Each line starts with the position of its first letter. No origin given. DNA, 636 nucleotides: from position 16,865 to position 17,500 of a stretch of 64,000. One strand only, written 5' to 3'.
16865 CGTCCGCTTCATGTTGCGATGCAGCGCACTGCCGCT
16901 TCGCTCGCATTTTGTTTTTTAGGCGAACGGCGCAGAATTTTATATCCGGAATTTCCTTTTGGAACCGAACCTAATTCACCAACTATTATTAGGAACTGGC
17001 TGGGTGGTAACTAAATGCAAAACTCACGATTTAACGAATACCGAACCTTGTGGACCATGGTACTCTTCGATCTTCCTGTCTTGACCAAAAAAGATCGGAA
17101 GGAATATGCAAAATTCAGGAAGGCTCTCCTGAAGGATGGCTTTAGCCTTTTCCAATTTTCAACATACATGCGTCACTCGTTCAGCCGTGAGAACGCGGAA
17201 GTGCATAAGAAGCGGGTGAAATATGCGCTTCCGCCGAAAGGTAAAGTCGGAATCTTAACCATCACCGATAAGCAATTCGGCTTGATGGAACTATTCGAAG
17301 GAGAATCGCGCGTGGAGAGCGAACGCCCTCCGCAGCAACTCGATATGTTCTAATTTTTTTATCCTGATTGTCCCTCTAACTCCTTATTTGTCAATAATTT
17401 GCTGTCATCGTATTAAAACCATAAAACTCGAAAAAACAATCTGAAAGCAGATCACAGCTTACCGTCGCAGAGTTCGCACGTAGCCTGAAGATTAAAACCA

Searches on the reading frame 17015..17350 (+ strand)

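Call 7: search_protein_families(library=pfam, proteins=[window:17015-17350:+])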
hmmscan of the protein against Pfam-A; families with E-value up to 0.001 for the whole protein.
window:17015-17350:+ (112 aa): 2 families
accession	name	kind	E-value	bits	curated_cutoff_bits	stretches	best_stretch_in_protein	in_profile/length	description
PF09827.14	CRISPR_Cas2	-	1.2e-14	54.7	23.8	1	13-89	2-72/74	CRISPR associated protein Cas2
PF20803.2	PaaX_M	-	0.00039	20.9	24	1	12-63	7-55/83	PaaX protein central Cas2-like domain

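Call 8: search_protein_families(library=ncbifam, proteins=[window:17015-17350:+])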
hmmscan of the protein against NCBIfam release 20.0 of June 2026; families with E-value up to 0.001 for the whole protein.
window:17015-17350:+ (112 aa): 1 family
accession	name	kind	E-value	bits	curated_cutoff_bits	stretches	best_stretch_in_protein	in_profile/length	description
TIGR01573.1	cas2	equivalog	9.1e-16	57.9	24.5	1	15-102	4-89/96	CRISPR-associated endonuclease Cas2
